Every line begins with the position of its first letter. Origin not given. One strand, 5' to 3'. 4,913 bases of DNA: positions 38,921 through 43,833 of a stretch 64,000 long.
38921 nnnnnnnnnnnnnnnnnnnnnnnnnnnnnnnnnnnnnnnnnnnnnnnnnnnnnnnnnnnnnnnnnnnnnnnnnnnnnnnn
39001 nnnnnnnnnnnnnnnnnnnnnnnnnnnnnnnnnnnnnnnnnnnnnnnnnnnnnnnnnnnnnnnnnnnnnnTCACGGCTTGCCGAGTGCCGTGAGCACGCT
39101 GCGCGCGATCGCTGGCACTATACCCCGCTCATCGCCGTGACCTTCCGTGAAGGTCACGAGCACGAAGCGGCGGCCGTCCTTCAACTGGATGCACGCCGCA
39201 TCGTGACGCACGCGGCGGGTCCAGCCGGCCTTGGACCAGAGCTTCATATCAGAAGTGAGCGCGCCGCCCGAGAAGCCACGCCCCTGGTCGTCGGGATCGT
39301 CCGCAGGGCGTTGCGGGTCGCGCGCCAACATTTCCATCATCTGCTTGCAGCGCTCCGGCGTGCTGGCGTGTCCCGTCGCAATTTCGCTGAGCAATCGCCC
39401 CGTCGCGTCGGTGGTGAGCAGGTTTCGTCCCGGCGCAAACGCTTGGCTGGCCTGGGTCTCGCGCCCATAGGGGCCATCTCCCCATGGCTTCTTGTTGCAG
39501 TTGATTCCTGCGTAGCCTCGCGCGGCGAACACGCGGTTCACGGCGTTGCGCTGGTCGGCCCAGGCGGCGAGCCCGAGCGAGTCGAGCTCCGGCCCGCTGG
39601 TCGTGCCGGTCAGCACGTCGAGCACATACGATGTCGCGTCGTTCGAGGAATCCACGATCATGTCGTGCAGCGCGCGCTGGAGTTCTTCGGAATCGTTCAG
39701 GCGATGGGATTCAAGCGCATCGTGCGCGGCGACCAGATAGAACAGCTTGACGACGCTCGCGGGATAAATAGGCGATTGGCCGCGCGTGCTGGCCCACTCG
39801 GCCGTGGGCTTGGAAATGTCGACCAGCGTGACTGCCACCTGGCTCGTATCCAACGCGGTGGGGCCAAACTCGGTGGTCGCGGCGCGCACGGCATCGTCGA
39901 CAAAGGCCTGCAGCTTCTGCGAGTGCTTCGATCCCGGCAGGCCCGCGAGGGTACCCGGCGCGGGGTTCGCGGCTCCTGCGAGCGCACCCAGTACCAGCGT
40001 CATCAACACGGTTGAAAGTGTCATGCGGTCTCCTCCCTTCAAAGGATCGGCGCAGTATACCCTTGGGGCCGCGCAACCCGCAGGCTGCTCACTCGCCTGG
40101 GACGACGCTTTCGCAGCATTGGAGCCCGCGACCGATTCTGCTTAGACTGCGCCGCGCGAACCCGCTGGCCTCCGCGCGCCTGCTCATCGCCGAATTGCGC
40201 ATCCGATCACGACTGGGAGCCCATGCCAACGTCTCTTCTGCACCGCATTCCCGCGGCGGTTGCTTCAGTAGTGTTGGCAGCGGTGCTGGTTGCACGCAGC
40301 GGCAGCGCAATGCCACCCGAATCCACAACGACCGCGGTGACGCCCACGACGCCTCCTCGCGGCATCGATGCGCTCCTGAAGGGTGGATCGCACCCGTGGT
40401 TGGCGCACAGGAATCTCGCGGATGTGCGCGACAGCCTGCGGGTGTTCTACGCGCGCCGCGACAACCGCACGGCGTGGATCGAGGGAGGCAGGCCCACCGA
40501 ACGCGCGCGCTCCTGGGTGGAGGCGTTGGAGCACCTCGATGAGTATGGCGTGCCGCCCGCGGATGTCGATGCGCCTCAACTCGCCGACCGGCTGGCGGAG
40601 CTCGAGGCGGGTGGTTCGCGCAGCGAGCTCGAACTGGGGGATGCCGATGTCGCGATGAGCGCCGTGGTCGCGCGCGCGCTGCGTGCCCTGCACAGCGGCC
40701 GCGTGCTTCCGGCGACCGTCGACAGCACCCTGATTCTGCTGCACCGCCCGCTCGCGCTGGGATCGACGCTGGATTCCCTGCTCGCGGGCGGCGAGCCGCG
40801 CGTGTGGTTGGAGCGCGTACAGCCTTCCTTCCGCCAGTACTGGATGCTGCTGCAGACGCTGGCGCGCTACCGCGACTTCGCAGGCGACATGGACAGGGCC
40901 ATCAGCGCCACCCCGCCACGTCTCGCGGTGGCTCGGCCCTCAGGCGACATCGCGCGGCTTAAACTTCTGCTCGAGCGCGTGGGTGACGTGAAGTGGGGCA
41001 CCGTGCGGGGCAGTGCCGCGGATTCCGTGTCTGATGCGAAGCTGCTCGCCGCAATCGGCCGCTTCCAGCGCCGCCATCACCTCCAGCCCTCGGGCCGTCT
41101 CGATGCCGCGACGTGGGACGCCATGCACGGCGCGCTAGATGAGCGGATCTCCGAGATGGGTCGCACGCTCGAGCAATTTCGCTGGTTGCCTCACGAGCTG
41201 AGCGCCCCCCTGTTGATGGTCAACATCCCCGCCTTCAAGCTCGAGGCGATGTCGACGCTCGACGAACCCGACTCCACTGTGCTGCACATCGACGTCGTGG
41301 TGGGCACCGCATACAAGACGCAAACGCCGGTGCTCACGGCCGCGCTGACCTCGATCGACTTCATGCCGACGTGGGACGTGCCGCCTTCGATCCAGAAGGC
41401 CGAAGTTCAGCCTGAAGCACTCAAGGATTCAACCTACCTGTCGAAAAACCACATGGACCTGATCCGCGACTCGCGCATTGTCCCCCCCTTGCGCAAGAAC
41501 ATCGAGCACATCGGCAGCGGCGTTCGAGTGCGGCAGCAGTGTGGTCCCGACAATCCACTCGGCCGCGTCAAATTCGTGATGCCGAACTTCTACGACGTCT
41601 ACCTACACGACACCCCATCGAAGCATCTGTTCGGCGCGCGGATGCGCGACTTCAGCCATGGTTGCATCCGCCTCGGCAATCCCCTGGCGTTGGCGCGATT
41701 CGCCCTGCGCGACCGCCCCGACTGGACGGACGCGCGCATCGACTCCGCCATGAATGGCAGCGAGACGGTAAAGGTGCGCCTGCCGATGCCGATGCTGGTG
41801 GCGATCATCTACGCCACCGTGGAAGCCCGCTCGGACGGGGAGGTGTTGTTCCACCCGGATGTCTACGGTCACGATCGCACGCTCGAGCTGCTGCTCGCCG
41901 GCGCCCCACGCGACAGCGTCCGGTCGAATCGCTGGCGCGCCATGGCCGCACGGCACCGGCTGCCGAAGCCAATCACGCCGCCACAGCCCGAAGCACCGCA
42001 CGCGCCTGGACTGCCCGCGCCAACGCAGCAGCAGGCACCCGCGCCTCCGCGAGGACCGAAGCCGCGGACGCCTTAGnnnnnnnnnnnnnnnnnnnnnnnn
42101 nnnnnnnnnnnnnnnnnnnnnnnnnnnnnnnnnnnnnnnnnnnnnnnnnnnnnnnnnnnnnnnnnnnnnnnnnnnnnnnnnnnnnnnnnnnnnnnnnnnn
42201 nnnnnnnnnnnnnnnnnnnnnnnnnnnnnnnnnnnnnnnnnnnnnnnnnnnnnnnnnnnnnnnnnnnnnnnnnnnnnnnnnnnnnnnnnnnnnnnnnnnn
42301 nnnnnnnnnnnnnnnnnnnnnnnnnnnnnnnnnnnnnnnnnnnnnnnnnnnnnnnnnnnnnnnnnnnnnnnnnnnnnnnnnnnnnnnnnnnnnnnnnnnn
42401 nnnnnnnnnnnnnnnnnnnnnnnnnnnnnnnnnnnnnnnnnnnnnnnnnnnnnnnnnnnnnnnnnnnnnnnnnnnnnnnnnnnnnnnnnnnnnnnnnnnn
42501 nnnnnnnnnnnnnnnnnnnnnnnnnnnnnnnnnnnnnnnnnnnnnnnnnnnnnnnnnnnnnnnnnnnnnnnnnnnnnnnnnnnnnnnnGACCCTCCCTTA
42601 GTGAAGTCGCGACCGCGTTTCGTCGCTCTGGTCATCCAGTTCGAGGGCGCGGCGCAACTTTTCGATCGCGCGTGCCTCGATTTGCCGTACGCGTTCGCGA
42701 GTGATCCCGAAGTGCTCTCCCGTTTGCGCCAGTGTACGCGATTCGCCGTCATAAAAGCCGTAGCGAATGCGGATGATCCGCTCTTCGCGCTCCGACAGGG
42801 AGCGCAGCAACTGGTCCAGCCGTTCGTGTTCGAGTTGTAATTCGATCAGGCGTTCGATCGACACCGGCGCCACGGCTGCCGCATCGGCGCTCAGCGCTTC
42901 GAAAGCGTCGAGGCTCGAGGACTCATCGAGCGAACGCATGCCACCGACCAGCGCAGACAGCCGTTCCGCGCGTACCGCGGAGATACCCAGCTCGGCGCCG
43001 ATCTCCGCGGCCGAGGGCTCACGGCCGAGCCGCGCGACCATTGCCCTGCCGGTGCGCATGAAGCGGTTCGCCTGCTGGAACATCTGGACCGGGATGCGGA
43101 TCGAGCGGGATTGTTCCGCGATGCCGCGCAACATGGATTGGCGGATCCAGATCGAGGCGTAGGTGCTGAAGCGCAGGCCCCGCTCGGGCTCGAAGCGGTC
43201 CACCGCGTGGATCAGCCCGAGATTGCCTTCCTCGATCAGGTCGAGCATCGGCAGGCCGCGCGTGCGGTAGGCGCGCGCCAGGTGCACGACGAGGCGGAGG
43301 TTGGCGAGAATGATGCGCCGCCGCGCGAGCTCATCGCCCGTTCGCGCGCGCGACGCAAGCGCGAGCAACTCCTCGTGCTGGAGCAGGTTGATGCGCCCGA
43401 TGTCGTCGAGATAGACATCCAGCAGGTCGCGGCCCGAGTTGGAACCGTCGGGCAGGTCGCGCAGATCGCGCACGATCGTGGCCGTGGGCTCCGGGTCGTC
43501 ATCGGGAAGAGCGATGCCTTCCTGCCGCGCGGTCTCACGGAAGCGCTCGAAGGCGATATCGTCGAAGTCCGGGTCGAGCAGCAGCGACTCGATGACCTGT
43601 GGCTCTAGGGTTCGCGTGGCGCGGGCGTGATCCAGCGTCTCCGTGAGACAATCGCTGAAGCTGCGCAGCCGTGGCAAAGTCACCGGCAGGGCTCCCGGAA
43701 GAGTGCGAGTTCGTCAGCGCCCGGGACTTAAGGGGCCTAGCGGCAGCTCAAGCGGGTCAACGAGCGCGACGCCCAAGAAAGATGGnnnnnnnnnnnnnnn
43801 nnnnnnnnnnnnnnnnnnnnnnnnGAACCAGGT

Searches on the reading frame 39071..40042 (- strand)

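Call 59: search_protein_families(library=pfam, proteins=[window:39071-40042:-], max_evalue=0.0001)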
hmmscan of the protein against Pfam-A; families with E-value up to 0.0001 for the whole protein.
window:39071-40042:- (323 aa): 1 family
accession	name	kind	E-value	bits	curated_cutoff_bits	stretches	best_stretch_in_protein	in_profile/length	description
PF13354.11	Beta-lactamase2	-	9e-19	68.1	22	1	120-299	74-214/214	Beta-lactamase enzyme family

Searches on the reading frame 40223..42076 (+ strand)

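Call 59: search_protein_families(library=pfam, proteins=[window:40223-42076:+], max_evalue=0.0001)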
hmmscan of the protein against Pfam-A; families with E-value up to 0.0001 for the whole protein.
window:40223-42076:+ (617 aa): 3 families
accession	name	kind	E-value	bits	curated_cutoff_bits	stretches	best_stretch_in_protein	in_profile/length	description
PF20142.4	Scaffold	-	7.9e-23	82.1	24.6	1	71-213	2-139/139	Scaffold domain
PF03734.19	YkuD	-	2.7e-18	67.4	23.4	1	332-495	5-139/146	L,D-transpeptidase catalytic domain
PF01471.23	PG_binding_1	-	3.8e-08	33.8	23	1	242-301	4-57/57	Putative peptidoglycan binding domain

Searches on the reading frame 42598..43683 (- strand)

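Call 59: search_protein_families(library=pfam, proteins=[window:42598-43683:-], max_evalue=0.0001)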
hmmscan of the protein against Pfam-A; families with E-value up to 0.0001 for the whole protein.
window:42598-43683:- (361 aa): 4 families
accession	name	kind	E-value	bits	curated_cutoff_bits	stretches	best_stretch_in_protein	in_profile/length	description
PF04545.22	Sigma70_r4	-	9.5e-19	67.1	24.1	1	292-344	1-49/50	Sigma-70, region 4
PF04542.20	Sigma70_r2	-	7e-18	64.6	24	1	125-193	2-70/71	Sigma-70 region 2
PF00140.25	Sigma70_r1_2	-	1.2e-06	28.8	22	1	86-119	1-34/34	Sigma-70 factor, region 1.2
PF04539.22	Sigma70_r3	-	9e-05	22.9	25.3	0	205-253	3-51/78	Sigma-70 region 3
